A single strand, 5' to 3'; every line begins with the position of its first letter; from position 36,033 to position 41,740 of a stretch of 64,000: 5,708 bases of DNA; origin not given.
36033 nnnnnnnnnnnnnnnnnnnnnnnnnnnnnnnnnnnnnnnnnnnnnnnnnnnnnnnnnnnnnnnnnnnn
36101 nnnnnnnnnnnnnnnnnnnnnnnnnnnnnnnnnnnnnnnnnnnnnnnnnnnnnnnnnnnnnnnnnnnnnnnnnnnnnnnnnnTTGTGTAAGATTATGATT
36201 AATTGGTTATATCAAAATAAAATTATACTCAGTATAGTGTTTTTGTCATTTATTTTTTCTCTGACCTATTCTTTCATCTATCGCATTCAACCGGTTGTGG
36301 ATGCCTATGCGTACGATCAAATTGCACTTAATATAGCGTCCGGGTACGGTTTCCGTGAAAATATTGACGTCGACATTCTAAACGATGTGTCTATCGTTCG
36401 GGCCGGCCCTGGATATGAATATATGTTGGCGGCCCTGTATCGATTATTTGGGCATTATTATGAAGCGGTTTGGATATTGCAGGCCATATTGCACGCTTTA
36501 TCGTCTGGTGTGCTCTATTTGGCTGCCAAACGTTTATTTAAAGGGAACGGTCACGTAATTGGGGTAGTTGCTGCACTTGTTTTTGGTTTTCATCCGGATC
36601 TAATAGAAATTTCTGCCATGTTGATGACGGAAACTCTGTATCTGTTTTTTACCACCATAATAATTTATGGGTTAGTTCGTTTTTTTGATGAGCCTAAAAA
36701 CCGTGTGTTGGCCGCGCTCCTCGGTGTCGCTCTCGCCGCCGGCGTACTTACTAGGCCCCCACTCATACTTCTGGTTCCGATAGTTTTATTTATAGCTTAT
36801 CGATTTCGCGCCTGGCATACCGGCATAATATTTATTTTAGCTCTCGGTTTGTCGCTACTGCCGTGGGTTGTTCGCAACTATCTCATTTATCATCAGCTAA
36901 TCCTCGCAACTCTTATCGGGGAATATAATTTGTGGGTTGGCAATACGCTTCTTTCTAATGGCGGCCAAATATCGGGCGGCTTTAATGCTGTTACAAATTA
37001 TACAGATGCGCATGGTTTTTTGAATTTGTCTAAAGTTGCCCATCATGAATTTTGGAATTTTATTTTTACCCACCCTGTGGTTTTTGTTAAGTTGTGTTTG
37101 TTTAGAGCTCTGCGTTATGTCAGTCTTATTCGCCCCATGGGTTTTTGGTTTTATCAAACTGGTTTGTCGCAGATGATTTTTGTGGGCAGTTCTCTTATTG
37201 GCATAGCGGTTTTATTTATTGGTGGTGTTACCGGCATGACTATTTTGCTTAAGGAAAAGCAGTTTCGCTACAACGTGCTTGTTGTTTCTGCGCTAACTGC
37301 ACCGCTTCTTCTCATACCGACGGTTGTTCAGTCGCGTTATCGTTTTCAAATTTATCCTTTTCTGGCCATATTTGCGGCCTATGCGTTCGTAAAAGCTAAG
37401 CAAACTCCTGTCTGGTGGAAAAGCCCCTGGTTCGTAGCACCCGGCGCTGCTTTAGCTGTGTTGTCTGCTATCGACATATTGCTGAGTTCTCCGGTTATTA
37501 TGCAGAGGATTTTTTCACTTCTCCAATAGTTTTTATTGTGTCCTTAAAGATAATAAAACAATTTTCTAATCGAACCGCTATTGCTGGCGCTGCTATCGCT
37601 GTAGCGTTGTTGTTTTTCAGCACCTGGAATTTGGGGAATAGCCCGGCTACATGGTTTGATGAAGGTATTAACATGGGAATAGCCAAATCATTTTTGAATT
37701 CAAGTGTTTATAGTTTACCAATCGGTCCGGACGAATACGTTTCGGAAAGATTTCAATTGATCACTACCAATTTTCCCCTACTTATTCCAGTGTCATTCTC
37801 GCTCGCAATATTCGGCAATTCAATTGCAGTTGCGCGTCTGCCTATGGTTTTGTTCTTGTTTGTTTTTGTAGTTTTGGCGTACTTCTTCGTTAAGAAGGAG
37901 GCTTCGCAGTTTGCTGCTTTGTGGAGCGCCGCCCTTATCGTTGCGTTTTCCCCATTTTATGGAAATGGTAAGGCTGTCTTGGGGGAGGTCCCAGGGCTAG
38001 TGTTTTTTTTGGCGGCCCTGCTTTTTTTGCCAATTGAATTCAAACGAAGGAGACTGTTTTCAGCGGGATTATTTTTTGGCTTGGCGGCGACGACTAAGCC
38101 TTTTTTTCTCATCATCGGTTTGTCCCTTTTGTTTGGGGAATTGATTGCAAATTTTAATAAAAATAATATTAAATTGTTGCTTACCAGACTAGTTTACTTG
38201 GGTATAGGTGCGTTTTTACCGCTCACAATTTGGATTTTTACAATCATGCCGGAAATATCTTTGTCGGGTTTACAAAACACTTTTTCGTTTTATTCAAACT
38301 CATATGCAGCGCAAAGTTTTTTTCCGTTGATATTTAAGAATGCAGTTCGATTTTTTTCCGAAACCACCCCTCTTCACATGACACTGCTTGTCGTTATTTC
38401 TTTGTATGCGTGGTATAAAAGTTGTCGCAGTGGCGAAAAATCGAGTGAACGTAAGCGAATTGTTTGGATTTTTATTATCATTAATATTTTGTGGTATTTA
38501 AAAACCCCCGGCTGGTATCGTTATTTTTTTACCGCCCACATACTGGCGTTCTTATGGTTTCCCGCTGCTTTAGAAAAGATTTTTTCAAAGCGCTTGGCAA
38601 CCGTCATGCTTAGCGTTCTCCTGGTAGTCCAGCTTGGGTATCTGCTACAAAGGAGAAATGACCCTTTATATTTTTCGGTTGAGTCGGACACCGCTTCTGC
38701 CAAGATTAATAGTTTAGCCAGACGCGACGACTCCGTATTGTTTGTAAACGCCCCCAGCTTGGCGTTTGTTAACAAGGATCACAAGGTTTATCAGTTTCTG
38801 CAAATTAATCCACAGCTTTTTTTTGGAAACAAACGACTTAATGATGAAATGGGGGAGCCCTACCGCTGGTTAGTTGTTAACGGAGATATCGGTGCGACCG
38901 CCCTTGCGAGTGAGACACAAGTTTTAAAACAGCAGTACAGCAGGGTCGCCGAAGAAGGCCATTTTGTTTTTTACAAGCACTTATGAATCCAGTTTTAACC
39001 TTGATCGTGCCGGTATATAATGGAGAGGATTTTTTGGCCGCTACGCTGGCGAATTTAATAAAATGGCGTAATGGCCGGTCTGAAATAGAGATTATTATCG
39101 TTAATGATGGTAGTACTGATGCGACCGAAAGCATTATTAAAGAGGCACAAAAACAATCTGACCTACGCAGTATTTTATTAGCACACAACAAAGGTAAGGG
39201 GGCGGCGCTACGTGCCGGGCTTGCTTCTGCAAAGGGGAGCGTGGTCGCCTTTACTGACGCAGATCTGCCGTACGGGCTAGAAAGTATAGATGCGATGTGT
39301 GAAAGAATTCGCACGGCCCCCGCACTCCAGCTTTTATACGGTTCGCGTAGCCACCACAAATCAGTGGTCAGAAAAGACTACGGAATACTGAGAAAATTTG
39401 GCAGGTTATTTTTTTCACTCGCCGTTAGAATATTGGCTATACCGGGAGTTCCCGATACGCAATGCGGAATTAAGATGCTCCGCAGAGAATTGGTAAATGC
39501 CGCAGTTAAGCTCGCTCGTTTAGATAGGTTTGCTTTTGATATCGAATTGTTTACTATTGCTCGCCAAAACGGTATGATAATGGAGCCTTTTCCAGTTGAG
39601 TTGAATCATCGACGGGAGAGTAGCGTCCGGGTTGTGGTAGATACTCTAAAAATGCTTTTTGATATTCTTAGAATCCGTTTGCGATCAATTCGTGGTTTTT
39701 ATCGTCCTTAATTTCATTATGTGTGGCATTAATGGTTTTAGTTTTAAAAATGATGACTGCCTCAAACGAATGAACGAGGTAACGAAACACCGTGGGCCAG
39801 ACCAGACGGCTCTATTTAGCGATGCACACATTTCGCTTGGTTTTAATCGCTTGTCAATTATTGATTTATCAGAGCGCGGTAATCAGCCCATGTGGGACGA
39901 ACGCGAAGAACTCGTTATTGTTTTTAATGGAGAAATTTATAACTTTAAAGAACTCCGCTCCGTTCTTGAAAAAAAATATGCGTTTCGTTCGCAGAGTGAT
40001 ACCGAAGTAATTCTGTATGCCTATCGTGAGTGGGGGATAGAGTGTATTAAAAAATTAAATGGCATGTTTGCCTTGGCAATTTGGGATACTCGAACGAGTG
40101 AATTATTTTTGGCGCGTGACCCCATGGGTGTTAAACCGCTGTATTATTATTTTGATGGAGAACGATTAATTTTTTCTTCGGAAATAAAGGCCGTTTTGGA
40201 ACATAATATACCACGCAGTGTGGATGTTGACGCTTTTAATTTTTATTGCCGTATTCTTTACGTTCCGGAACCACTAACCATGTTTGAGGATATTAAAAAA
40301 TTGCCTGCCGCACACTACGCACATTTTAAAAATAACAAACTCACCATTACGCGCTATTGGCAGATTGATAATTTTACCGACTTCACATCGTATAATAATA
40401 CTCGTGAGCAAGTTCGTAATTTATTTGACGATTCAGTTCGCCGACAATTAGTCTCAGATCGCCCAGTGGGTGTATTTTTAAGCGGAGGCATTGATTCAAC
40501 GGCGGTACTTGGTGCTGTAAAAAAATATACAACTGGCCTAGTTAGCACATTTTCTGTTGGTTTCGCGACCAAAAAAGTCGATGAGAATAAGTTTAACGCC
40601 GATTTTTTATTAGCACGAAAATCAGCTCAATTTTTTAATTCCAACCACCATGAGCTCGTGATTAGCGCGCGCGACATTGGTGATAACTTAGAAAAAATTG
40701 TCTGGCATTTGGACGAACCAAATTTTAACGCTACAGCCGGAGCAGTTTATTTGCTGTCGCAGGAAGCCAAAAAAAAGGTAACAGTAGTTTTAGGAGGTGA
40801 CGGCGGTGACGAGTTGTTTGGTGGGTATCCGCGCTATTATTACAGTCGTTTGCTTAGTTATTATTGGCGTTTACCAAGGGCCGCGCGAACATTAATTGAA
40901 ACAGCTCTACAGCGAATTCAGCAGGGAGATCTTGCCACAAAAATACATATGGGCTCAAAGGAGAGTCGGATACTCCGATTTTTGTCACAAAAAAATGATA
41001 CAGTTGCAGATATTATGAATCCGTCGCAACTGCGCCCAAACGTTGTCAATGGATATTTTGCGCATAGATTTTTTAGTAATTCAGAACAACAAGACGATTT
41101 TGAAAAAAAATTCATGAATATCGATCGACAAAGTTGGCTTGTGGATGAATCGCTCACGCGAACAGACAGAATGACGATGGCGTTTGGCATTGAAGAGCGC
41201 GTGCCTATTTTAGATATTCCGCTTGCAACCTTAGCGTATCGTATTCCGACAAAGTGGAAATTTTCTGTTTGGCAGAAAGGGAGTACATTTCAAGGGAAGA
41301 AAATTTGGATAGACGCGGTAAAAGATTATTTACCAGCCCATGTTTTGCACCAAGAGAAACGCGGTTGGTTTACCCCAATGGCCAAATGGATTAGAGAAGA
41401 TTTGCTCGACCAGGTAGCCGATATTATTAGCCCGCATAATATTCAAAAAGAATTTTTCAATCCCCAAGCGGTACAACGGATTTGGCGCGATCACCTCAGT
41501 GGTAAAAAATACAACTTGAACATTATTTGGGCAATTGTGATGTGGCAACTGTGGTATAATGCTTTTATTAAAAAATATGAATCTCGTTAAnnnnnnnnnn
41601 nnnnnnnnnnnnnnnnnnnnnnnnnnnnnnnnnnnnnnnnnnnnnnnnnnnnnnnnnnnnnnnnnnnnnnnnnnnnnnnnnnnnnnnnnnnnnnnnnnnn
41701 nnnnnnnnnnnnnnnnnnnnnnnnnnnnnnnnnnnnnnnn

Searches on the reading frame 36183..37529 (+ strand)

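Call 8: search_protein_families(library=pfam, proteins=[window:36183-37529:+], max_evalue=0.00001)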
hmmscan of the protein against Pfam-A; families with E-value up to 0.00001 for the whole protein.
window:36183-37529:+ (448 aa): 1 family
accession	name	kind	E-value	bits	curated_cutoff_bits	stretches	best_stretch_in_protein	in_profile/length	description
PF13231.12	PMT_2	-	3.2e-13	50.6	26.1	1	75-225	3-151/160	Dolichyl-phosphate-mannose-protein mannosyltransferase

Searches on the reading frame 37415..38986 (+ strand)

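Call 8: search_protein_families(library=pfam, proteins=[window:37415-38986:+], max_evalue=0.00001)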
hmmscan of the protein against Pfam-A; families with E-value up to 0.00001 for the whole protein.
window:37415-38986:+ (523 aa): 1 family
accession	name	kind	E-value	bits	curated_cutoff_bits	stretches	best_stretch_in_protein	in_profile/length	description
PF13231.12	PMT_2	-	2e-09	38.3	26.1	1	127-273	11-160/160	Dolichyl-phosphate-mannose-protein mannosyltransferase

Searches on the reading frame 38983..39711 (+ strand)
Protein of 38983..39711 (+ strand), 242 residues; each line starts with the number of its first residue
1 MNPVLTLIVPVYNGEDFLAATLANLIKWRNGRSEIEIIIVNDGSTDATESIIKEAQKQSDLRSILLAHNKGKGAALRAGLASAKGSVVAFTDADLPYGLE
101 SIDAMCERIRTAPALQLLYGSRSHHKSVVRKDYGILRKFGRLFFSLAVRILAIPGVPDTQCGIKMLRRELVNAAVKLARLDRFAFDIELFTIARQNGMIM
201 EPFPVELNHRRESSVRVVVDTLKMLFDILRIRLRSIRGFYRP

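Call 8: search_protein_families(library=pfam, proteins=[window:38983-39711:+], max_evalue=0.00001)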
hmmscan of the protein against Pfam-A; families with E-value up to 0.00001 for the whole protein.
window:38983-39711:+ (242 aa): 3 families
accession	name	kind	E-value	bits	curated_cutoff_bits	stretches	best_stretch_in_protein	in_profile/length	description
PF00535.33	Glycos_transf_2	-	2.8e-26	92.9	23.3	1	7-171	2-164/168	Glycosyl transferase family 2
PF13641.12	Glyco_tranf_2_3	-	2.4e-08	34.7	27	1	5-198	3-199/230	Glycosyltransferase like family 2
PF10111.15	Glyco_tranf_2_2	-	5.9e-07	29.7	27.3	1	6-107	1-104/276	Glycosyltransferase like family 2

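Call 21: search_protein_families(library=ncbifam, proteins=[window:38983-39711:+], max_evalue=1e-10)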
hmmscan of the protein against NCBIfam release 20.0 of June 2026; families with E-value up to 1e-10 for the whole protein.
window:38983-39711:+ (242 aa): 9 families
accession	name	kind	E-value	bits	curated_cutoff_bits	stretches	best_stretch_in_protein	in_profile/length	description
NF007482.0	PRK10073.1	equivalog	1.4e-18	67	423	1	3-94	6-95/334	glycosyltransferase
TIGR03937.1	PgaC_IcaA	equivalog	1.2e-17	64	422.3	1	3-116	45-157/407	poly-beta-1,6-N-acetyl-D-glucosamine synthase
NF047588.1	GlcsyltransPgfSStrep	equivalog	4.9e-16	58.8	500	1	5-185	3-178/308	glycosyltransferase PgfS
NF041875.1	EPS_EpsD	equivalog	2.8e-15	56.6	370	1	6-95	2-90/325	exopolysaccharide biosynthesis glycosyltransferase EpsD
TIGR03965.1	mycofact_glyco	equivalog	1.8e-14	53.5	280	1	5-95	76-165/467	mycofactocin biosynthesis glycosyltransferase MftF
TIGR03111.1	glyc2_xrt_Gpos1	hypoth_equivalog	8e-14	51.3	363.95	1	3-132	49-179/439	TIGR03111 family XrtG-associated glycosyltransferase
NF047683.1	TeichurnBiosyTuaG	equivalog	1.1e-13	51.4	400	1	2-100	5-102/252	teichuronic acid biosynthesis protein TuaG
TIGR04283.1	glyco_like_mftF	equivalog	9e-13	48.3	182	1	5-97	1-85/221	TIGR04283 family arsenosugar biosynthesis glycosyltransferase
NF007986.1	PRK10714.1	equivalog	1.3e-12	47.4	529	1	6-179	9-177/316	undecaprenyl-phosphate 4-deoxy-4-formamido-L-arabinose transferase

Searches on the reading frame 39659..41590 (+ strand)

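Call 8: search_protein_families(library=pfam, proteins=[window:39659-41590:+], max_evalue=0.00001)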
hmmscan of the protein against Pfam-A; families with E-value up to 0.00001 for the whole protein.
window:39659-41590:+ (643 aa): 4 families
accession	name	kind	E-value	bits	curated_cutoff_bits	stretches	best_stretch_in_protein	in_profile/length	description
PF00733.27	Asn_synthase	-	5.2e-81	273.5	21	1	251-633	1-353/354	Asparagine synthase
PF13537.11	GATase_7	-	6.3e-48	162.3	25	1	63-180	2-122/123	Glutamine amidotransferase domain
PF13522.11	GATase_6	-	1.5e-42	145.2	27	1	47-175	1-130/130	Glutamine amidotransferase domain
PF12481.13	DUF3700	-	3.2e-06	27.2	27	1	82-179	74-176/228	Aluminium induced protein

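Call 21: search_protein_families(library=ncbifam, proteins=[window:39659-41590:+], max_evalue=1e-10)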
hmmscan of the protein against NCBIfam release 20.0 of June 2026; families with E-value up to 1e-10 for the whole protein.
window:39659-41590:+ (643 aa): 6 families
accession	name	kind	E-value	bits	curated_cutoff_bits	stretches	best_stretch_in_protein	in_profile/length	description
TIGR01536.1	asn_synth_AEB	equivalog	4.5e-137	458.2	267.1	1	22-569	1-516/517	asparagine synthase (glutamine-hydrolyzing)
TIGR03108.1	eps_aminotran_1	hypoth_equivalog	1.1e-127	427.4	816.9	1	21-631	1-623/628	XrtA/PEP-CTERM system amidotransferase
TIGR03104.1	trio_amidotrans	equivalog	6.6e-117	391.2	570.1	2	21-393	1-383/589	N-acetylglutaminylglutamine amidotransferase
NF006949.0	PRK09431.1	equivalog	6.7e-95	318.7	499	3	21-181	1-167/554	asparagine synthase B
NF033535.1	lass_lactam_cya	exception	3.4e-73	247.3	525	1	31-386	16-375/668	lasso peptide isopeptide bond-forming cyclase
NF033561.1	macrolact_Ik_Al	subfamily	8.8e-16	57.6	300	1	144-636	88-558/561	albusnodin/ikarugamycin family macrolactam cyclase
